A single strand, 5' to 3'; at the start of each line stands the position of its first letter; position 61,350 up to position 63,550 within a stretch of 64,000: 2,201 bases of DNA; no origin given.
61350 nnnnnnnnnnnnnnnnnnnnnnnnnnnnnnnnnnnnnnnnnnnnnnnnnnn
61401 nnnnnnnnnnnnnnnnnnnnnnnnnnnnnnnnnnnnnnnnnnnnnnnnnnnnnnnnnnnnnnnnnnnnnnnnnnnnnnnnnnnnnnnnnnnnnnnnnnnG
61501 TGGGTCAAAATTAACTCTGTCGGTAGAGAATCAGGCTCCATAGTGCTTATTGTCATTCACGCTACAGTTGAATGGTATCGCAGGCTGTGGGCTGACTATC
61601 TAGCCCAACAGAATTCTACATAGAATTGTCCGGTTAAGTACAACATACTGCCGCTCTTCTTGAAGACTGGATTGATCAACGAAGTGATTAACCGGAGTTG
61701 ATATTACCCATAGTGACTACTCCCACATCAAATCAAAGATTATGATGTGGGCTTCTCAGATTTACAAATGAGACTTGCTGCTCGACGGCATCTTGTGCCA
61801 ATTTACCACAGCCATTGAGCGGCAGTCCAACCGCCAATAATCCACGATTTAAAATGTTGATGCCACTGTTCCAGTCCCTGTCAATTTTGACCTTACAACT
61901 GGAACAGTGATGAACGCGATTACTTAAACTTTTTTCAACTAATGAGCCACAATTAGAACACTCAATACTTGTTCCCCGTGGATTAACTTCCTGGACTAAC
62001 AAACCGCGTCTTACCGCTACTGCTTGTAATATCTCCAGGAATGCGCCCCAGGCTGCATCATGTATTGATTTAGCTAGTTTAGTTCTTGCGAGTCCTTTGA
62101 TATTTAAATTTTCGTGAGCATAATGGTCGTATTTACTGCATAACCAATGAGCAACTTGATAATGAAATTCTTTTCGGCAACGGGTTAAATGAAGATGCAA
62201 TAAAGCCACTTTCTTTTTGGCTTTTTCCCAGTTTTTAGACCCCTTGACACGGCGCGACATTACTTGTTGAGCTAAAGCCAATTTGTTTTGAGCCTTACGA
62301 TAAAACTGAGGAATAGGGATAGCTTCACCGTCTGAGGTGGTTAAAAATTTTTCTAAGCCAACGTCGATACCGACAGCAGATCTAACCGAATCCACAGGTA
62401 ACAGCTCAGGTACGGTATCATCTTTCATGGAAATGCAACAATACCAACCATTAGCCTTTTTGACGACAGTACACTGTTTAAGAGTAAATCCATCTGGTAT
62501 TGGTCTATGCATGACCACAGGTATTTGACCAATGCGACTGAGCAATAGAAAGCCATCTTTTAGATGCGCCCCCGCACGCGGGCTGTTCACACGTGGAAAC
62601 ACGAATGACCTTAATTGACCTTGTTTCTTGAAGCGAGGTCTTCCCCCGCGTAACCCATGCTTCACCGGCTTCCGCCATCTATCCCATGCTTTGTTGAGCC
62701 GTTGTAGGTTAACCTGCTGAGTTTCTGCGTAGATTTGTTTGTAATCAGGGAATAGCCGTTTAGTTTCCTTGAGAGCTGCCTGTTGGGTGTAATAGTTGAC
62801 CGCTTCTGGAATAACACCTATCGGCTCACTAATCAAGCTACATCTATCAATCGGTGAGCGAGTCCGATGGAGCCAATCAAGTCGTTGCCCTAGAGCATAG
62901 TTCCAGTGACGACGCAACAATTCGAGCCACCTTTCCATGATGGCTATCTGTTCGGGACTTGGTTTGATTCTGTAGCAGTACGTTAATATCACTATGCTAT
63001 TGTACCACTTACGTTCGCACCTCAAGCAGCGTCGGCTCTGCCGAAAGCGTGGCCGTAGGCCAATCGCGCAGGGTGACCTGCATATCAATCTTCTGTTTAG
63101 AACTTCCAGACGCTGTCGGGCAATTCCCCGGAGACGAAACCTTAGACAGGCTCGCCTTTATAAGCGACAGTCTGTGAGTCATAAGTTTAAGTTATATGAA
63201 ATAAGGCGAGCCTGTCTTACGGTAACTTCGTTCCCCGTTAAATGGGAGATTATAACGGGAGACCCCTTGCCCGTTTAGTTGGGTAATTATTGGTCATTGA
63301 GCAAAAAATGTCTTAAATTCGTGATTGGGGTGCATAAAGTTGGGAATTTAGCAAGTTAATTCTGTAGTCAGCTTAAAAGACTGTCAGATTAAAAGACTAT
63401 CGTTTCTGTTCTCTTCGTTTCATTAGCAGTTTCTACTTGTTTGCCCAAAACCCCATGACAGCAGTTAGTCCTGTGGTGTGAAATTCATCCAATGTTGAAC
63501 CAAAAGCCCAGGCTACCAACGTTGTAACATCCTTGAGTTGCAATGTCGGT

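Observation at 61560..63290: Second, diverged TnpB element with a textbook subterminal left-end hairpin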

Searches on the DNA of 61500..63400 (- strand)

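Call 18: search_rna_families(source=window, start=61500, end=63400, threshold=evalue, max_evalue=10, show_alignments=2)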
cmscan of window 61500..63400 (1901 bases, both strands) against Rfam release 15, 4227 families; matches with E-value up to 10: 1.
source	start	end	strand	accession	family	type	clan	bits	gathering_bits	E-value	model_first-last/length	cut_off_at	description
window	63130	63236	-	RF00692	MIR171_2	Gene; miRNA;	CL00099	22.7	65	0.048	1-111/111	no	MIR171_2 microRNA precursor family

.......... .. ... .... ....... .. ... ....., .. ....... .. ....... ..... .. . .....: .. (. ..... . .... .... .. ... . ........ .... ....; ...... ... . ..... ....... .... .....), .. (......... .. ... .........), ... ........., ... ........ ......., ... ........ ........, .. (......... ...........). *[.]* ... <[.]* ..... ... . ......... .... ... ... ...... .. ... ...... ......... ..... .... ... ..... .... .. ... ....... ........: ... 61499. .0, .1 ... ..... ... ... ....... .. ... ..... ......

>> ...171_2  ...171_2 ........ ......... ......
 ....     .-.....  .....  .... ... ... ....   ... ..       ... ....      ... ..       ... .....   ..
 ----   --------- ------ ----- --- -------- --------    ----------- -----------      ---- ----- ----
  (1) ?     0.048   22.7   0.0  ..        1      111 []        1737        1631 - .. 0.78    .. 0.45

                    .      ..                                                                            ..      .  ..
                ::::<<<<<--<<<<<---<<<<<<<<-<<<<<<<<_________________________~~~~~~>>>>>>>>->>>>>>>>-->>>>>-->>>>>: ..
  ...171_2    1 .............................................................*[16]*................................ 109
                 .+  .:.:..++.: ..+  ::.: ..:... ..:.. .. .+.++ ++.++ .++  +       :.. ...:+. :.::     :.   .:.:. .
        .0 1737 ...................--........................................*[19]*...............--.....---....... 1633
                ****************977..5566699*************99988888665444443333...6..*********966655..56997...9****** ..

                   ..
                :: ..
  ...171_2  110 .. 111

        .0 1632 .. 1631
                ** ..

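Call 70: search_dna_similar(query=window:61713-63277:-, collection=plasmids, mode=distant, max_rows=10)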
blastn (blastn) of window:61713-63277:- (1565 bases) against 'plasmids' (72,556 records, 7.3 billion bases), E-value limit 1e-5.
Records with a match: 1; places in all: 1; records where one place covers at least 80% of the query: 0.
Best place of each record, by identity: 60-80% 1.
By first word of the organism name: Nostoc 1.
By predicted mobility (MOB-suite, as given by PLSDB): conjugative 1.
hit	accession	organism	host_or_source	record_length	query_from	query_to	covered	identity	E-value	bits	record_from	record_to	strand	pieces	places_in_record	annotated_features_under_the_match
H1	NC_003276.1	Nostoc sp. PCC 7120 = FACHB-418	-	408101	273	1527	45%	68.2%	6e-31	231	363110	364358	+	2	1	RNA-guided endonuclease TnpB family protein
